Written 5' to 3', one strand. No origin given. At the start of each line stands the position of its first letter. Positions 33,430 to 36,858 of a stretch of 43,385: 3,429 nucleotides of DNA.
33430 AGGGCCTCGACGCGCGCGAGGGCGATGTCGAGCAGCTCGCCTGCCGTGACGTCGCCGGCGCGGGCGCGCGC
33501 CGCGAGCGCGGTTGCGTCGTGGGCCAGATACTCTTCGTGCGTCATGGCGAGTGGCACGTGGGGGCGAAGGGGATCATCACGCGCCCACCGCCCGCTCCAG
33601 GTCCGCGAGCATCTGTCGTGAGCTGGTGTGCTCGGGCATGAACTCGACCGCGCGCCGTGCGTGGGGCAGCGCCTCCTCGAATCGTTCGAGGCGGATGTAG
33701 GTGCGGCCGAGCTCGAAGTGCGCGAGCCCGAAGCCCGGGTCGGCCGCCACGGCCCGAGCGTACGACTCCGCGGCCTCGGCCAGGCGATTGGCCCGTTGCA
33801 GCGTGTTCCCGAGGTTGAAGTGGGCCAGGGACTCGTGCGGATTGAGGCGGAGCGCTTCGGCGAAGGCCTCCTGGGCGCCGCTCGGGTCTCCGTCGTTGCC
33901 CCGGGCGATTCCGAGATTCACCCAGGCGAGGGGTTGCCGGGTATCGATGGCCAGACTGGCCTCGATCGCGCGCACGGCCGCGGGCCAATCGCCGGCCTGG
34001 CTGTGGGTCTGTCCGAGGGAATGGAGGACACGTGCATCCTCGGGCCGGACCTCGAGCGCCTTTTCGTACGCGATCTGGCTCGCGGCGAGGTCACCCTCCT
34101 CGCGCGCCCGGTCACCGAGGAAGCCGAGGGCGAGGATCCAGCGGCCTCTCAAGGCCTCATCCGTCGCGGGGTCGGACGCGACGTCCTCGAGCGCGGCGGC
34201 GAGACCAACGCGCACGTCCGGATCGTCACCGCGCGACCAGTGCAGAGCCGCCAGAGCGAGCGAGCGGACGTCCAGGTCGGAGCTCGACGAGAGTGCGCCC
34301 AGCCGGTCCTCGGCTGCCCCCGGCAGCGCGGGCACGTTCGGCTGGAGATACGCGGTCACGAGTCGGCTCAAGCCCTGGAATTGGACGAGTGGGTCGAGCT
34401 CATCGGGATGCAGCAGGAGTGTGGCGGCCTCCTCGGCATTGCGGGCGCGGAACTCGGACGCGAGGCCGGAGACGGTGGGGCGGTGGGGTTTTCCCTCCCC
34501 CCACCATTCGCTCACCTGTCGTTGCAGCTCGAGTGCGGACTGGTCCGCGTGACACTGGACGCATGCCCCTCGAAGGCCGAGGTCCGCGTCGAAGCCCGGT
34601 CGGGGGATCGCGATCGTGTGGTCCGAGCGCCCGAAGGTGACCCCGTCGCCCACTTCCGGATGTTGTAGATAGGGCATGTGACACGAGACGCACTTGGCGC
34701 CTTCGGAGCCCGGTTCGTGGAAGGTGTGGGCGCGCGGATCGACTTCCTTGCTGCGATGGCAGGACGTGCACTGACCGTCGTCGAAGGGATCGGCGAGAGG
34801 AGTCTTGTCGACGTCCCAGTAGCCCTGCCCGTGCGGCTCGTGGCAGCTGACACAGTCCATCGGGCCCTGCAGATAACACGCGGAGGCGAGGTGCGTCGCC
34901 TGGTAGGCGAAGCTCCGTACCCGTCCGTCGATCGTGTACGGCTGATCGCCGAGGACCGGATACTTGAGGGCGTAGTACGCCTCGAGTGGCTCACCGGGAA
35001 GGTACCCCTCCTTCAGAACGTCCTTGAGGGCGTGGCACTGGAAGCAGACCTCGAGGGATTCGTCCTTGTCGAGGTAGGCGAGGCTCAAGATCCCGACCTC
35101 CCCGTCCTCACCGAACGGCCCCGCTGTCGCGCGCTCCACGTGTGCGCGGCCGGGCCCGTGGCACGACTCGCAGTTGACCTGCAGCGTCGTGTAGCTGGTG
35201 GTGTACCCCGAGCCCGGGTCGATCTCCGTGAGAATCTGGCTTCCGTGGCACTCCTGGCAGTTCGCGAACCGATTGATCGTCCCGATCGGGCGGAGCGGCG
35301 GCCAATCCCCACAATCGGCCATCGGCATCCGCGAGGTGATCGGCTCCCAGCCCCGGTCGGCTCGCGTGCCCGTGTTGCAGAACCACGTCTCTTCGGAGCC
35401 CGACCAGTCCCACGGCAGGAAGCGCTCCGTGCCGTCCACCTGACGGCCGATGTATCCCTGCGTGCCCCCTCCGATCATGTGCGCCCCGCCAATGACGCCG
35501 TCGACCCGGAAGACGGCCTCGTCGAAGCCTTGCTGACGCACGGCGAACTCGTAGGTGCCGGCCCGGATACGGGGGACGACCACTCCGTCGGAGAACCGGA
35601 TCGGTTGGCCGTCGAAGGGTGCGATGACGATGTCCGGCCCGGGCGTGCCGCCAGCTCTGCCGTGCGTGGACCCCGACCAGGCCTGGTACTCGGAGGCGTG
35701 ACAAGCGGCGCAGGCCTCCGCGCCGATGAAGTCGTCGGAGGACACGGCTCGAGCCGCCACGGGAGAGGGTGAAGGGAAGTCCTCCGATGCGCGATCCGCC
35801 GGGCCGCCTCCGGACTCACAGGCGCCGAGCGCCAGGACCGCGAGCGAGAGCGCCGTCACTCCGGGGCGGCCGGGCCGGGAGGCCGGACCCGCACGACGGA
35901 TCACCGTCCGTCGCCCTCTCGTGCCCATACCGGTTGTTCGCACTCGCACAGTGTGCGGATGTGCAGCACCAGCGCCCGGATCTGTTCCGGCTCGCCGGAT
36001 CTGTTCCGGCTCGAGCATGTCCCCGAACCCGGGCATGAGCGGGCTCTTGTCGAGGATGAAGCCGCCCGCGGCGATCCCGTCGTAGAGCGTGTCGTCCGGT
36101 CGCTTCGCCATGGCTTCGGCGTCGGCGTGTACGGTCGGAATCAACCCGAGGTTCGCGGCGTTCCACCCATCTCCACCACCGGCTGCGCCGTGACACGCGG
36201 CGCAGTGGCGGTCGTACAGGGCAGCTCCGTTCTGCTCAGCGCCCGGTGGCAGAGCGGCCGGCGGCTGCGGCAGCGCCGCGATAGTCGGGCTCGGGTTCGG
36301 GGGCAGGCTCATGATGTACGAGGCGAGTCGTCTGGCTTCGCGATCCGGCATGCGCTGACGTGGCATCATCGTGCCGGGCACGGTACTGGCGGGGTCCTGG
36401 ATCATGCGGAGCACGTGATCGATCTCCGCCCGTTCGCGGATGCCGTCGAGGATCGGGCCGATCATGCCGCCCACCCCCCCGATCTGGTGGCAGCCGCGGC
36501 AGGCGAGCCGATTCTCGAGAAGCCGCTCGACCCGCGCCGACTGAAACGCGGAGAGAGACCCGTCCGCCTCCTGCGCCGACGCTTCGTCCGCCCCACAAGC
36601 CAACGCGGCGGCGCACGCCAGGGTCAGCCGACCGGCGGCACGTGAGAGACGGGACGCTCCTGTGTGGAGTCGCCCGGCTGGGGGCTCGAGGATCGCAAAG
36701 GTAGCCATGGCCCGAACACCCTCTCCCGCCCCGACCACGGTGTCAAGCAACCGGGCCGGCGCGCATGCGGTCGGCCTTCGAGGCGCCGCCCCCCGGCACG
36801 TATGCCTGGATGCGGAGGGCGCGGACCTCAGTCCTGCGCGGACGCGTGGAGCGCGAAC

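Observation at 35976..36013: Perfect 19-bp tandem duplication fuses a dihaem cytochrome c to the downstream octahaem/TPR lipoprotein gene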

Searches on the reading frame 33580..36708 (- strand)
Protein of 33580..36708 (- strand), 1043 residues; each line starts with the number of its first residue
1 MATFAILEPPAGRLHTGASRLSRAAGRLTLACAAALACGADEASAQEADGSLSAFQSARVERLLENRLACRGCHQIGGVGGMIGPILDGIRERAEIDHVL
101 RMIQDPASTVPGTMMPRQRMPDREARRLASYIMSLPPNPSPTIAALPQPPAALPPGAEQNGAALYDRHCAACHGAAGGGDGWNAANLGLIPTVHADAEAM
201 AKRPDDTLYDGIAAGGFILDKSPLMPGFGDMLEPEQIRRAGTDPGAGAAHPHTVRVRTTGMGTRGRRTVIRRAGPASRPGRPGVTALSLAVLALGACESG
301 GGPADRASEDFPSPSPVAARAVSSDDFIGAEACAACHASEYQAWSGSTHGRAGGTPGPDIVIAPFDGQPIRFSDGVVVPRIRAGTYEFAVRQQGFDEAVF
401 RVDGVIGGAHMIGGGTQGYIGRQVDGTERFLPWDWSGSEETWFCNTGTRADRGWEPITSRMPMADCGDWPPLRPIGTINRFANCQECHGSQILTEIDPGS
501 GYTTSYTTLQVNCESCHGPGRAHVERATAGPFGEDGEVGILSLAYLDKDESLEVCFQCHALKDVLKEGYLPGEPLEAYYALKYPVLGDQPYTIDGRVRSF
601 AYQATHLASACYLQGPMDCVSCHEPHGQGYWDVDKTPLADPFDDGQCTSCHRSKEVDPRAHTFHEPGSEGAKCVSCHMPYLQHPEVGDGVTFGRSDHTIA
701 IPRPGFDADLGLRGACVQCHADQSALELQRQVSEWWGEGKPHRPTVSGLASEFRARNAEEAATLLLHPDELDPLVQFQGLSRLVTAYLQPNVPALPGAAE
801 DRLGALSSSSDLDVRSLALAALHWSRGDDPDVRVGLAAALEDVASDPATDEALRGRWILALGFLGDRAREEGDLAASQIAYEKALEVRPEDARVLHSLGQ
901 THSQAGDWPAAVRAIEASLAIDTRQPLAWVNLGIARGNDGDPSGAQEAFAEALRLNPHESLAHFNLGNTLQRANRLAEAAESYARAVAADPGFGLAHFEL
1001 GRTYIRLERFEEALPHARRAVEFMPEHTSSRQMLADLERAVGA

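Call 7: search_protein_families(library=pfam, proteins=[window:33580-36708:-], max_evalue=0.01)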
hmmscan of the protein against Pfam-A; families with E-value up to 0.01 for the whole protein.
window:33580-36708:- (1043 aa): 22 families
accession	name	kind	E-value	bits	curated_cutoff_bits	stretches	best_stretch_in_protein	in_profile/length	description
PF07719.23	TPR_2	-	1.9e-27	93.5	27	3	961-992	2-33/34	Tetratricopeptide repeat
PF00515.34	TPR_1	-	3.2e-20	71.5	27.8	3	962-993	3-34/34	Tetratricopeptide repeat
PF13431.12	TPR_17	-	2.4e-18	65.2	24.4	2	880-912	1-33/34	Tetratricopeptide repeat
PF13432.12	TPR_16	-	1.2e-16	61.2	32.7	3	932-992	3-63/65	Tetratricopeptide repeat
PF13424.12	TPR_12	-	4.3e-16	59.3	30.1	2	863-923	8-76/77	Tetratricopeptide repeat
PF13181.12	TPR_8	-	1.7e-15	56.2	25.7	0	962-991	3-32/34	Tetratricopeptide repeat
PF13442.11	Cytochrome_CBB3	-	7.4e-15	55.5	27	2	158-239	3-63/68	Cytochrome C oxidase, cbb3-type, subunit III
PF13414.12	TPR_11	-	3.2e-14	52.8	26.8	1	865-906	1-42/42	TPR repeat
PF14559.12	TPR_19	-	8.8e-14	52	25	3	973-1027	4-58/68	Tetratricopeptide repeat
PF13428.12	TPR_14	-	9.3e-13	47.9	23.5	0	964-1002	5-43/44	Tetratricopeptide repeat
PF13176.12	TPR_7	-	6.9e-12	44.9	27.9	0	895-923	2-30/36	Tetratricopeptide repeat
PF14522.11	Cytochrome_C7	-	8.1e-12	45.2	24.8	1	481-559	13-66/67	Cytochrome c7 and related cytochrome c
PF00034.26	Cytochrom_C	-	1.1e-10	43.1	21.3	2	159-203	2-49/90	Cytochrome c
PF22113.1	Mtrc-MtrF_II-IV_dom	-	9.2e-09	35.5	30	1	643-732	5-101/176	Outer membrane cytochrome MtrC/MtrF-like, domains II/IV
PF13371.12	TPR_9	-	5.2e-07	30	35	1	899-961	2-64/73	Tetratricopeptide repeat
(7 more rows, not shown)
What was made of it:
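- On Class-I cytochrome c (Pfam PF00034 / PF13442), dihaem: For the sequence as written, the best PF00034 stretch stops at profile position 49 of 90 and the score falls to 43 bits (call 7).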

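Call 17: list_cluster_members(proteins=[window:33580-36708:-, window:33580-36999:-, window:33580-35928:-, window:36831-37601:-, window:36831-37613:-, window:36831-37643:-, window:31992-33557:-, window:31992-33545:-, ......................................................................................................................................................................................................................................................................])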
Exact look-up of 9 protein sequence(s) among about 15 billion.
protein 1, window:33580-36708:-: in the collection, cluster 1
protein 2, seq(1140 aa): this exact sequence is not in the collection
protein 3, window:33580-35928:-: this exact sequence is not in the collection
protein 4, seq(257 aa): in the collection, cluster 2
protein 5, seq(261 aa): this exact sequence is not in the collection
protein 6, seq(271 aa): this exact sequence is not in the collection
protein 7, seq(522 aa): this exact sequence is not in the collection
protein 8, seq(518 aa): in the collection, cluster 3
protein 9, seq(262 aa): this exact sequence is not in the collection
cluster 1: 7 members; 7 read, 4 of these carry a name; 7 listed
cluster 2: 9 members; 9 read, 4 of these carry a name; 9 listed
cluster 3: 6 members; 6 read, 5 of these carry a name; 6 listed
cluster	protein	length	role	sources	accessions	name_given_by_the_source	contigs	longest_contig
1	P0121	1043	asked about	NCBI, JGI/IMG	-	-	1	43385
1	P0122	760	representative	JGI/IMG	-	tetratricopeptide (TPR) repeat protein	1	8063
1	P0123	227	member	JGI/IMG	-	mono/diheme cytochrome c family protein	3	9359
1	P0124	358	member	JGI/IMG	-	tetratricopeptide (TPR) repeat protein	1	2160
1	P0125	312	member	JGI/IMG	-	tetratricopeptide (TPR) repeat protein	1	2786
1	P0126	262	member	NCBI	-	-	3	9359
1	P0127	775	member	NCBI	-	-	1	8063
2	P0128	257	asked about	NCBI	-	-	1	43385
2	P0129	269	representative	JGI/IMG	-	predicted enzyme related to lactoylglutathione lyase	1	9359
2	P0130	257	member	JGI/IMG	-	predicted enzyme related to lactoylglutathione lyase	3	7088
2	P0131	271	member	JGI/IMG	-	predicted enzyme related to lactoylglutathione lyase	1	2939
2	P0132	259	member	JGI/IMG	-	predicted enzyme related to lactoylglutathione lyase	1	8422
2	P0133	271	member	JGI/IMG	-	-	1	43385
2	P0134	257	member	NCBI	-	-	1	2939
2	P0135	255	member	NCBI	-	-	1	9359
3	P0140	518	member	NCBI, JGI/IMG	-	amidase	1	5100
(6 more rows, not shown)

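Call 19: find_encoding_contigs(protein=P0126, flank=6000, max_places=6)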
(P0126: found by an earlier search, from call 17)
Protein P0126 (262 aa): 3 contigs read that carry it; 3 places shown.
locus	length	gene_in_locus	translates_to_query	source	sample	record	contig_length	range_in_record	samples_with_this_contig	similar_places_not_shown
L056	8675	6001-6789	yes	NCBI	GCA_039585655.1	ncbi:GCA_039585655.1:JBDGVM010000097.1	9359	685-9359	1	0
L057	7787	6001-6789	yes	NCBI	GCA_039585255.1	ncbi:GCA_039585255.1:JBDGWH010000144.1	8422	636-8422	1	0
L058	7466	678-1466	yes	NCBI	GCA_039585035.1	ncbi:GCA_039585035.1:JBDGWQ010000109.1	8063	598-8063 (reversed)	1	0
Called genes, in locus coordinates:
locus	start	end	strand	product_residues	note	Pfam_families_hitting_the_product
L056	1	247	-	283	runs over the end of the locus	PF00582:Usp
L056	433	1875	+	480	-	-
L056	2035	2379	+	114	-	PF03551:PadR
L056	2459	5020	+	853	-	PF12704:MacB_PCD, PF02687:FtsX, PF12704:MacB_PCD, PF02687:FtsX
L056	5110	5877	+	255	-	PF00903:Glyoxalase (weak), PF18029:Glyoxalase_6, PF00903:Glyoxalase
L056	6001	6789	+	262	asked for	PF13442:Cytochrome_CBB3, PF00034:Cytochrom_C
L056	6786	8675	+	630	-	?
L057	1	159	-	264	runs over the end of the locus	?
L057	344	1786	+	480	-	-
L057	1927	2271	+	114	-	PF03551:PadR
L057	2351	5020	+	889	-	PF12704:MacB_PCD, PF02687:FtsX, PF12704:MacB_PCD, PF02687:FtsX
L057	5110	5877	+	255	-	PF00903:Glyoxalase (weak), PF18029:Glyoxalase_6, PF00903:Glyoxalase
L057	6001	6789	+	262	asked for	PF13442:Cytochrome_CBB3, PF00034:Cytochrom_C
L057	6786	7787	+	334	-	?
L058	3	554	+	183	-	?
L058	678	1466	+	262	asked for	PF13442:Cytochrome_CBB3, PF00034:Cytochrom_C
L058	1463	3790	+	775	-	PF13374:TPR_10 (faint), PF22113:Mtrc-MtrF_II-IV_dom (faint), PF14522:Cytochrome_C7 (faint), PF13424:TPR_12 (weak), PF14559:TPR_19 (weak), PF13371:TPR_9 (weak), PF13432:TPR_16, PF14559:TPR_19 (weak), +12 more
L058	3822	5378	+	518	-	PF01425:Amidase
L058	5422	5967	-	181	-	PF04073:tRNA_edit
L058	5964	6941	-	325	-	PF00561:Abhydrolase_1, PF12146:Hydrolase_4, PF12697:Abhydrolase_6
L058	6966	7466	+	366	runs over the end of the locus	?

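Call 20: find_encoding_contigs(protein=window:33580-36708:-, flank=3000, max_places=6)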
Protein window:33580-36708:- (1043 aa): no gene with exactly this product is on record in the collection.
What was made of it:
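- Tried and rejected: An exact look-up of the fused protein found no encoding contig on record (call 20).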

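Call 30: search_solved_structures(query=P0126, max_evalue=0.001, show_alignments=2)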
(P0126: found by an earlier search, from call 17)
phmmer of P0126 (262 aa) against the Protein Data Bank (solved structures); distinct sequences matched with E-value up to 0.001: 8.
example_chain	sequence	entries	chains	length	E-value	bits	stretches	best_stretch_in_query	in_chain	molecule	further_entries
5mxy_A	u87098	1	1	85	1.8e-06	31.2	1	160-245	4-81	Cytochrome c-552 Ks_3358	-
5mxz_A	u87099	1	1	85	6.3e-06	29.4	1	160-245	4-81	Cytochrome c-552 Ks_3358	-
6h5l_B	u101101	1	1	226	7.9e-06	29.1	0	153-184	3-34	Conserved hypothetical cytochrome protein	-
1kv9_A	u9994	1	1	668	5e-05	26.5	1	135-245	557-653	TYPE II QUINOHEMOPROTEIN ALCOHOL DEHYDROGENASE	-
7vzg_C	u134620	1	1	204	0.00016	24.8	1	156-247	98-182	Cytochrome c, mono-and diheme variants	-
7vzr_C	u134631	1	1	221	0.00019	24.6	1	156-247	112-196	Cytochrome c, mono-and diheme variants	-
9vr0_A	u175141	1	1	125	0.00032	23.8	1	153-245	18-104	Cytochrome c552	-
7o9u_A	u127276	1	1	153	0.00073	22.7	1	153-245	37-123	Cytochrome c552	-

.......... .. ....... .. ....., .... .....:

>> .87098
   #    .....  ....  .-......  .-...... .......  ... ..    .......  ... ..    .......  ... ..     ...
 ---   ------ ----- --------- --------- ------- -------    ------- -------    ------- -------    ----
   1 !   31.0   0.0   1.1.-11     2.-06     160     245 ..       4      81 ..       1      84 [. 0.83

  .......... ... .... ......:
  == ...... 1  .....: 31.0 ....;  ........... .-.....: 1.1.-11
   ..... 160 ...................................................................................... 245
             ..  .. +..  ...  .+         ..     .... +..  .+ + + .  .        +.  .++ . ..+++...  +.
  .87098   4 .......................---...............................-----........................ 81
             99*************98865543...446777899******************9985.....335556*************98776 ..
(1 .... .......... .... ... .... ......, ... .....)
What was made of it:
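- Closest known: Class-I c-type cytochromes of the Cytochrome_CBB3 / Cytochrom_C type. Same: The second domain also has a downstream Met (LMPGF) and a C-terminal helix, and it aligns end to end with 5mxy (calls 7, 30).
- The second domain aligns to solved cytochrome c-552 5mxy right through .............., its C-terminal helix (call 30).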

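Call 31: find_encoding_contigs(protein=P0134, flank=5000, max_places=6)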
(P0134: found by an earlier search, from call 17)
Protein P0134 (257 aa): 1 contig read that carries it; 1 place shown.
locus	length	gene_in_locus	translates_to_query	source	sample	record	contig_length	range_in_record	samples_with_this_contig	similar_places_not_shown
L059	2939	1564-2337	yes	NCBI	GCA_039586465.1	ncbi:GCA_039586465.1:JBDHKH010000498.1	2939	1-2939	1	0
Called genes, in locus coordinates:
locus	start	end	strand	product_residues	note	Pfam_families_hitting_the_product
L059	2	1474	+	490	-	?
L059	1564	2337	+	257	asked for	PF00903:Glyoxalase (weak), PF18029:Glyoxalase_6, PF00903:Glyoxalase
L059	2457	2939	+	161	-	?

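Call 32: find_encoding_contigs(protein=P0140, flank=5000, max_places=6)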
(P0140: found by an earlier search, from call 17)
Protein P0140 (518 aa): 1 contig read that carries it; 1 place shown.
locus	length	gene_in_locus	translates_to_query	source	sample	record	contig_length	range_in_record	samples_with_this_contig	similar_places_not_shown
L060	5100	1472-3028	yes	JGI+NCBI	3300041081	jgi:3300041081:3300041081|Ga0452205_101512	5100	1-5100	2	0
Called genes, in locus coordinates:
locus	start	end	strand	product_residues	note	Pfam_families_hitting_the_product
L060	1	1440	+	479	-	?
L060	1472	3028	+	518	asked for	PF01425:Amidase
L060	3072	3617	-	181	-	PF04073:tRNA_edit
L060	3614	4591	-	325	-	PF00561:Abhydrolase_1, PF12146:Hydrolase_4, PF12697:Abhydrolase_6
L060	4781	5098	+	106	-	?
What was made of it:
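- Conspecific MAG contigs break repeatedly inside this cassette (L056, L057, L059, L060: calls 19, 31, 32), which suggests strain heterogeneity that troubles assemblers.
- Tried and rejected: Two further conspecific contigs (L059, L060) stop short of the duplication site (calls 31, 32).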

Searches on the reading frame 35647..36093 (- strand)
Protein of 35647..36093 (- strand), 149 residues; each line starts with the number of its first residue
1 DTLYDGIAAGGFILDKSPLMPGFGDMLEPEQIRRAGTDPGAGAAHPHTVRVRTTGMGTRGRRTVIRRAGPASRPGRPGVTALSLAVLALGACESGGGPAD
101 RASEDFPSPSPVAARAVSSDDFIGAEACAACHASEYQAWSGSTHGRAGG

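Call 39: find_homologous_proteins(query=window:35647-36093:-, max_evalue=0.001)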
Query seq(149 aa) (149 aa): 8 proteins with E <= 0.001 among 328 candidates.
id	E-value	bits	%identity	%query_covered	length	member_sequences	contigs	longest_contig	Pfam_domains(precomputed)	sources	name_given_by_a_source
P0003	1.1e-9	57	88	22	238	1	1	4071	PF13442.12,PF00034.27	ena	-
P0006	3.5e-8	52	85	22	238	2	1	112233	PF13442.12,PF00034.27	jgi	jgi:mono/diheme cytochrome c family protein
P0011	3.9e-8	52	85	22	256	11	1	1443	PF13442.12,PF00034.27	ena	-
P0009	5.2e-8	51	82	22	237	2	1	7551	PF13442.12,PF00034.27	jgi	jgi:mono/diheme cytochrome c family protein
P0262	8.4e-8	51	48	60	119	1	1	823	-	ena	-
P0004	2.4e-7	49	85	22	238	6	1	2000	PF13442.12,PF00034.27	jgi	jgi:cytochrome c oxidase cbb3-type subunit 3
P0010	3.3e-5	42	79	22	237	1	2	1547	PF13442.12,PF00034.27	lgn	-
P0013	4.9e-5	42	79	22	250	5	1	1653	PF13442.12,PF00034.27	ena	-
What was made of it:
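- The junction peptide occurs in no other protein of the 5.8-billion-sequence collection (call 39).
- Tried and rejected: The junction peptide found no other carrier (call 39).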
